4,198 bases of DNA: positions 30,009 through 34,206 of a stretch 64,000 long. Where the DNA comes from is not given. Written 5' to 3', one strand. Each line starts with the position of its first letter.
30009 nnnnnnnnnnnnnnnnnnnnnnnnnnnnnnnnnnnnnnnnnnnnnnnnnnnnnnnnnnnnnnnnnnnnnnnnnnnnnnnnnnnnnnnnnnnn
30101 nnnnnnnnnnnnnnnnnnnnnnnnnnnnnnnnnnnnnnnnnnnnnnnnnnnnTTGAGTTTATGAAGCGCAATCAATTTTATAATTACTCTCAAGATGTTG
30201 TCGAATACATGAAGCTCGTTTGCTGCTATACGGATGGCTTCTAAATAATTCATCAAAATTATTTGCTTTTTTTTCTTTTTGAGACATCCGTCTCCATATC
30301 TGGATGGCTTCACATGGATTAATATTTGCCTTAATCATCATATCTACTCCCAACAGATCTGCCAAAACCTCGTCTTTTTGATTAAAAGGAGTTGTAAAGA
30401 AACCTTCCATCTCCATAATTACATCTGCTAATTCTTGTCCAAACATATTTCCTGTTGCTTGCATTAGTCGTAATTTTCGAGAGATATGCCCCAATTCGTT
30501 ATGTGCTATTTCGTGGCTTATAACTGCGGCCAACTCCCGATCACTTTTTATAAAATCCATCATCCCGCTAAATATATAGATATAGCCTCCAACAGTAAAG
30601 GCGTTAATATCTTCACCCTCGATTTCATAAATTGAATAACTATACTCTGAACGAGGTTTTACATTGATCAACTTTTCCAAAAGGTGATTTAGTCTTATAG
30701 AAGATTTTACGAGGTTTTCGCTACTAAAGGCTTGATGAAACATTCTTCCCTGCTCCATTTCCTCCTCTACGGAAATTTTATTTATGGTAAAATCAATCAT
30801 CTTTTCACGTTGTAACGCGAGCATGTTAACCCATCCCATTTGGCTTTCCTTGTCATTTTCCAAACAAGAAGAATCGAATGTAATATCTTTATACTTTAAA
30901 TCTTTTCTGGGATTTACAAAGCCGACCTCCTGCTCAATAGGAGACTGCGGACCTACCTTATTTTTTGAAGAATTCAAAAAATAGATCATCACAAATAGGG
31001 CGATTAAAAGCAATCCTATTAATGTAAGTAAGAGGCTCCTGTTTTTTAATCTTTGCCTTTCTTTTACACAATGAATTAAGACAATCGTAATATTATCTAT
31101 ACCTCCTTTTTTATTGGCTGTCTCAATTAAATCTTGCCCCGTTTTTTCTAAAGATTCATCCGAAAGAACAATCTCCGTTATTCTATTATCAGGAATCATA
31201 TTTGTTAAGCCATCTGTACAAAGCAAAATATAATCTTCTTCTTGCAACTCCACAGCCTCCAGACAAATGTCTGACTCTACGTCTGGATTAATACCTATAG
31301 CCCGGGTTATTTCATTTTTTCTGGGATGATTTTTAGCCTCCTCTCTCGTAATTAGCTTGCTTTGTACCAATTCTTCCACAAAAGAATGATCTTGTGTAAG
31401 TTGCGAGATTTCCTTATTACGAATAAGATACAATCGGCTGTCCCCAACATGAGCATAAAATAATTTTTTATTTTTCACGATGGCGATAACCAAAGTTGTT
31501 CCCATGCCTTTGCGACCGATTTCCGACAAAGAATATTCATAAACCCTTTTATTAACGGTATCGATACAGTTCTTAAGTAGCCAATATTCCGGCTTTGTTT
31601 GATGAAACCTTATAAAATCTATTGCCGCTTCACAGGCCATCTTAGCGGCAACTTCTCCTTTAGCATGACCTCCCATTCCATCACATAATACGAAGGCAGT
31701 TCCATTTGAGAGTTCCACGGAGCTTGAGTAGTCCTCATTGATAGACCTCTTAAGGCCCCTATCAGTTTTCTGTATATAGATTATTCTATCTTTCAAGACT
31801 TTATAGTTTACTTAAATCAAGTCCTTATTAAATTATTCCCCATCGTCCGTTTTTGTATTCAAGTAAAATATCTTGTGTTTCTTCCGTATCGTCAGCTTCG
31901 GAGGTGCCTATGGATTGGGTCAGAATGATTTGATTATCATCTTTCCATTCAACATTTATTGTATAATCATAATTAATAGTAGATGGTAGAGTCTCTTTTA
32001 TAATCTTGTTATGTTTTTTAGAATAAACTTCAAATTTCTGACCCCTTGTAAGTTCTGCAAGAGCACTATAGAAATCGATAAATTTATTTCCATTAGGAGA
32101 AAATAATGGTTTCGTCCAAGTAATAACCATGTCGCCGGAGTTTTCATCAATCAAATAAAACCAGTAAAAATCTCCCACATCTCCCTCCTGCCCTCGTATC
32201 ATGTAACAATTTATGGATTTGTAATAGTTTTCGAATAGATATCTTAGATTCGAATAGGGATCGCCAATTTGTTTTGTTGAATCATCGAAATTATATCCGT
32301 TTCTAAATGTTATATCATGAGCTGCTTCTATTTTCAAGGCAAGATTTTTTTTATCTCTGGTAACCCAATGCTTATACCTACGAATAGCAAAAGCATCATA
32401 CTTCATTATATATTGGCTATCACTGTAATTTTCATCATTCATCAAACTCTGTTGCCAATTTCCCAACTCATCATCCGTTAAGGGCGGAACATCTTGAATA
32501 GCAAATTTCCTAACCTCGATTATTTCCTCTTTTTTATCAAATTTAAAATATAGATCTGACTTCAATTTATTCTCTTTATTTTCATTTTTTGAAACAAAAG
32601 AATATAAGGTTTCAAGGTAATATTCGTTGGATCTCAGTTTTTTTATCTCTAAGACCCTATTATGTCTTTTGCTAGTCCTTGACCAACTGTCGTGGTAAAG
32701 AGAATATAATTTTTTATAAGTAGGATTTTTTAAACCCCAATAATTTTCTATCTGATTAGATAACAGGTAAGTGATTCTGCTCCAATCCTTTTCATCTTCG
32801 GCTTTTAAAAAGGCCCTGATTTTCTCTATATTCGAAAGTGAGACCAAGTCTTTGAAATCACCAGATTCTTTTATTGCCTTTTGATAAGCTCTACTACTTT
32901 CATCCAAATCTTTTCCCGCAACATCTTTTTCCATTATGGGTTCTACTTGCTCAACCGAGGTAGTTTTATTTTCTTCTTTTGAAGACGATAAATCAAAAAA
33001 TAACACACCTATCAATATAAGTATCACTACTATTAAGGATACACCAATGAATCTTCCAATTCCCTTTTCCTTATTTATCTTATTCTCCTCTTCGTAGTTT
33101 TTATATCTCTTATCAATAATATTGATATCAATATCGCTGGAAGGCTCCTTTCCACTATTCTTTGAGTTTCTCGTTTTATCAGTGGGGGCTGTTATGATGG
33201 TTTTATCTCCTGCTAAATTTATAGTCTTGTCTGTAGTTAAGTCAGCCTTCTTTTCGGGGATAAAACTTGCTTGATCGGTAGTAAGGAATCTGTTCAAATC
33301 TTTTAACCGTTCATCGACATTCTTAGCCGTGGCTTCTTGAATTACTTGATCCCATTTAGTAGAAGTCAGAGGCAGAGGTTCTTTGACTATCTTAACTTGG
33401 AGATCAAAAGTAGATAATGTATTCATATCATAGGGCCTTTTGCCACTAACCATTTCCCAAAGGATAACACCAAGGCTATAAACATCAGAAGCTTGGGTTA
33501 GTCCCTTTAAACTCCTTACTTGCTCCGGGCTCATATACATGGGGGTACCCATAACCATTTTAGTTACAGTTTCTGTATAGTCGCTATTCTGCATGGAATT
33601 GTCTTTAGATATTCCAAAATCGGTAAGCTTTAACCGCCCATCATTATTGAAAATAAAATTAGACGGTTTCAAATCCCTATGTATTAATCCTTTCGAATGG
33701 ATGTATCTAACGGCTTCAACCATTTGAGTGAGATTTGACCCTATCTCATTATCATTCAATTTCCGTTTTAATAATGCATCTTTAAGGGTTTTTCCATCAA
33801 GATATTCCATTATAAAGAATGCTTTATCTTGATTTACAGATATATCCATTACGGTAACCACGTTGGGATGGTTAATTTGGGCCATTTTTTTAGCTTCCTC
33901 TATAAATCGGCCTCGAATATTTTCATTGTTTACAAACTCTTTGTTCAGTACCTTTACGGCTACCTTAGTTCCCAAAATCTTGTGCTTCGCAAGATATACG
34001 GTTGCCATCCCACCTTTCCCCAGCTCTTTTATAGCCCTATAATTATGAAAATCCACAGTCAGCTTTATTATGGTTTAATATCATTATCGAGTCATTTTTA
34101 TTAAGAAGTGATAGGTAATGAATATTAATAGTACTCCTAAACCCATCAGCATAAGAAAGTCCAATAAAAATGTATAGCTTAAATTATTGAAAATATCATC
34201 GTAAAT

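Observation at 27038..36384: Island-borne operon: FHA-FHA-ABC exporter + membrane STPK + PP2C-M48 fusion + second STPK + WG-repeat protein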

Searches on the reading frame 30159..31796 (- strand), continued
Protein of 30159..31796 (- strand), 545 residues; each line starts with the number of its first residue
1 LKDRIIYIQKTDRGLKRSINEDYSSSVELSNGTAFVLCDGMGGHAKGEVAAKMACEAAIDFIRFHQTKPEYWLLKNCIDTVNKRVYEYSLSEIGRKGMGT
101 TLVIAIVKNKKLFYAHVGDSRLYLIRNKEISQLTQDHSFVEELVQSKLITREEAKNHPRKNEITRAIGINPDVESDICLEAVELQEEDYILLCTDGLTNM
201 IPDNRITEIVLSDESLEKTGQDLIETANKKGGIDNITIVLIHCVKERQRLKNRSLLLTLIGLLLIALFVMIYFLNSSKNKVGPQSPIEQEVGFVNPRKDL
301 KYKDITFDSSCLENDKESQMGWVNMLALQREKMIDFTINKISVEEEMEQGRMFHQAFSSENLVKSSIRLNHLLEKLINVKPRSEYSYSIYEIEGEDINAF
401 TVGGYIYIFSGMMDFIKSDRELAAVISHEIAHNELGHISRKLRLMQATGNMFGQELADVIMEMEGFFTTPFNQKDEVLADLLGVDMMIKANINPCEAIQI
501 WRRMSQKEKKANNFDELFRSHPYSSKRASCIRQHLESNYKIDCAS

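Call 86: search_dna_similar(query=window:30159-31796:-, collection=plasmids, mode=protein, max_rows=12, max_evalue=1e-10)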
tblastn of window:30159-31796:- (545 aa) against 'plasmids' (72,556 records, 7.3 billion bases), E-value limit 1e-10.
Records with a match: 398; places in all: 406; records where one place covers at least 80% of the query: 0.
Best place of each record, by identity: <60% 398.
By first word of the organism name: Acinetobacter 167; Rhizobium 32; Leisingera 29; Azospirillum 18; Bacillus 12; Paracoccus 8; Sinorhizobium 7; Streptomyces 7; Halomicrobium 6; Mesorhizobium 5; and 72 more.
By predicted mobility (MOB-suite, as given by PLSDB): non-mobilizable 228; mobilizable 92; conjugative 78.
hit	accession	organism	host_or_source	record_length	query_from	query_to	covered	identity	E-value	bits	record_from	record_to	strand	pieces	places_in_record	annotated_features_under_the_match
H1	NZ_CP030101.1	Listeria monocytogenes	Environment,water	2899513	10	241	43%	43.3%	3e-45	178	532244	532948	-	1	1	none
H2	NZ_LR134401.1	Listeria monocytogenes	Homo sapiens,Vein blood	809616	10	241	43%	42.9%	9e-45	177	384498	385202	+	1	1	Stp1/IreP family PP2C-type Ser/Thr phosphatase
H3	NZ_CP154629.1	Acetoanaerobium noterae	cell culture,Sludge of a digestion ...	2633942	11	241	42%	42.3%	2e-43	173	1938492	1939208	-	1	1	none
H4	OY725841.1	Subdoligranulum variabile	-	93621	3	241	44%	40.5%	4e-45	178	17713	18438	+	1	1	record has no annotation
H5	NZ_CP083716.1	Bacillus velezensis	cell culture,Meju, fermented soybean ...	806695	4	241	44%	40.6%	2e-43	173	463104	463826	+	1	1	Stp1/IreP family PP2C-type Ser/Thr phosphatase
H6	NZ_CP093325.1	Bacillus sp. N5-665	whole organism,peat soil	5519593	11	241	42%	41.0%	3e-42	170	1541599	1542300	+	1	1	none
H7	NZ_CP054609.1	Paenibacillus cellulosilyticus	cell culture,soil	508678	5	242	44%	39.6%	7e-40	162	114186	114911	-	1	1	Stp1/IreP family PP2C-type Ser/Thr phosphatase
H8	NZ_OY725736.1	Monoglobus pectinilyticus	-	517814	11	250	44%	38.9%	8e-40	162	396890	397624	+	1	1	Stp1/IreP family PP2C-type Ser/Thr phosphatase | pknB: Stk1 family PASTA domain-containing Ser/Thr kinase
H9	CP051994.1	Staphylococcus aureus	Homo sapiens,respiratory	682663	11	240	42%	39.7%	3e-38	157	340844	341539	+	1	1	protein-serine/threonine phosphatase Stp1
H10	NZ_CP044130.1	Halomicrobium sp. LC1Hm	-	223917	14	240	42%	39.1%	2e-34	146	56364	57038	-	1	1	protein phosphatase 2C domain-containing protein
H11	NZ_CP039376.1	Halomicrobium mukohataei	-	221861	14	240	42%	38.1%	4e-33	142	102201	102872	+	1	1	protein phosphatase 2C domain-containing protein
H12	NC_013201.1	Halomicrobium mukohataei DSM 12286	-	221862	14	240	42%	38.1%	4e-33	142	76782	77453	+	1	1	protein phosphatase 2C domain-containing protein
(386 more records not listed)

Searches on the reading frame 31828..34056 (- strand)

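Call 4: search_protein_families(library=pfam, proteins=[window:31828-34056:-], max_evalue=0.01)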
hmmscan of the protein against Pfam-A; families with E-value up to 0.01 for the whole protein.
window:31828-34056:- (742 aa): 7 families
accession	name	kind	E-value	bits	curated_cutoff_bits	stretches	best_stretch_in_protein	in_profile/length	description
PF00069.31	Pkinase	-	7.5e-56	189.9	31.7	1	6-230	1-219/263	Protein kinase domain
PF07714.23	PK_Tyr_Ser-Thr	-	4.3e-41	141.4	23.1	1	9-250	4-248/258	Protein tyrosine and serine/threonine kinase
PF03109.22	ABC1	-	4.2e-12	46.2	22.9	1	51-166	120-231/244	ABC1 atypical kinase-like domain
PF14531.12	Kinase-like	-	8.6e-05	22.4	25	1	109-211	150-253/289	Kinase-like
PF01636.29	APH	-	0.0002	21.6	23.2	0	122-142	168-188/239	Phosphotransferase enzyme family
PF06293.20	Kdo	-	0.003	17.4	21.3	1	76-150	89-169/207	Lipopolysaccharide kinase (Kdo/WaaP) family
PF01163.29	RIO1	-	0.0066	16.5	22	0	77-149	79-150/187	RIO domain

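Call 9: search_protein_families(library=padloc, proteins=[window:31828-34056:-], max_evalue=0.01)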
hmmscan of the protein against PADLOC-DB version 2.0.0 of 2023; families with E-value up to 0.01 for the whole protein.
window:31828-34056:- (742 aa): 34 families (the best 25 are shown)
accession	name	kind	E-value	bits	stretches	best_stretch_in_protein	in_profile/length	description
PDLC04138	mad6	-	6.2e-71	238.1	1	3-250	50-300/659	mads_6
PDLC04060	PD-T4-6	-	8.1e-69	230.8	1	5-374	9-378/486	-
PDLC04061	PD-T4-6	-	2.5e-67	226.5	1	5-379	17-400/510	-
PDLC04057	PD-T4-6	-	4.9e-66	221.5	1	6-386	10-368/443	-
PDLC04042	PD-T4-6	-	8.1e-66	220.6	1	5-262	10-270/292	-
PDLC04047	PD-T4-6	-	2.8e-64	215.3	1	4-258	10-266/327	-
PDLC04053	PD-T4-6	-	5.4e-63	211.3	1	3-271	8-278/311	-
PDLC04048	PD-T4-6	-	3e-60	202.5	1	5-346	11-350/354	-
PDLC04054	PD-T4-6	-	2.7e-59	199.3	1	6-266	12-275/347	-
PDLC04043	PD-T4-6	-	2.2e-55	186.5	1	3-258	14-271/452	-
PDLC01088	C3a189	-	8.8e-53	178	1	12-221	5-220/840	kinase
PDLC04052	PD-T4-6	-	2e-51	173.7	1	11-360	16-350/496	-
PDLC04040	PD-T4-6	-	5.5e-51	171.9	1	12-386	2-374/547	-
PDLC04039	PD-T4-6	-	2.1e-50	170.1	1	3-255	13-266/458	-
PDLC04041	PD-T4-6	-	3.6e-47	159.6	1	5-260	29-289/443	-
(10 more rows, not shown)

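Call 10: search_protein_families(library=ncbifam, proteins=[window:31828-34056:-], max_evalue=0.001)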
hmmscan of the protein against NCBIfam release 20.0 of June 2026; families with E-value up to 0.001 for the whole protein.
window:31828-34056:- (742 aa): 20 families
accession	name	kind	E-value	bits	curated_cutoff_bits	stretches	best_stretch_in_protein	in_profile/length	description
NF033483.0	PknB_PASTA_kin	equivalog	2e-82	278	450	1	6-392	9-390/563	Stk1 family PASTA domain-containing Ser/Thr kinase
NF047741.1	antiphage_MADS6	equivalog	2.3e-42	145.4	460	2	110-270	306-466/612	methylation-associated defense system protein kinase MAD6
NF009651.0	PRK13184.1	equivalog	2.1e-37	128.6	839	1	5-215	3-237/932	serine/threonine-protein kinase PknD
TIGR03903.1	TOMM_kin_cyc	equivalog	7.8e-35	120.1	705.75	1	29-254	3-237/1267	TOMM system kinase/cyclase fusion protein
NF052427.1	StpK7MSMEG_1200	equivalog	2.9e-34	118.5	900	1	2-252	5-256/601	serine/threonine protein kinase StpK7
NF053615.1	SerThrKinAfsKStmc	equivalog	2e-26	92.9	1300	1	9-210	18-214/809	protein serine/threonine kinase AfsK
NF038150.1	lanthi_synth_IV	equivalog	1.2e-23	83.4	650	1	8-267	196-459/851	class IV lanthionine synthetase LanL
NF033442.0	BREX_PglW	equivalog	7.1e-22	77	990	2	6-151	514-661/1391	BREX system serine/threonine kinase PglW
NF058632.1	SerThrKinPrkT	equivalog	1.6e-14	53.7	280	1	4-162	21-177/322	serine/threonine protein kinase PrkT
NF043056.1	T4SS_LegK1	equivalog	2.4e-14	52.8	550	1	16-254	83-336/516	Dot/Icm T4SS effector kinase LegK1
NF011463.0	PRK14879.1-4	equivalog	3.9e-14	52.6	188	1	9-154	20-164/237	Kae1-associated kinase Bud32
NF038151.1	lanthi_synth_III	equivalog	6.2e-14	51.4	575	1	20-273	236-493/833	class III lanthionine synthetase LanKC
TIGR03724.2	arch_bud32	equivalog_domain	1e-13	51.2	125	1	44-155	33-136/193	KEOPS complex kinase/ATPase Bud32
NF007174.0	PRK09605.1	equivalog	7e-11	41.3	447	1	15-155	344-478/535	bifunctional N(6)-L-threonylcarbamoyladenine synthase/serine/threonine protein kinase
NF011460.0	PRK14879.1-1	equivalog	1.1e-10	41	199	1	42-155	49-162/232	Kae1-associated kinase Bud32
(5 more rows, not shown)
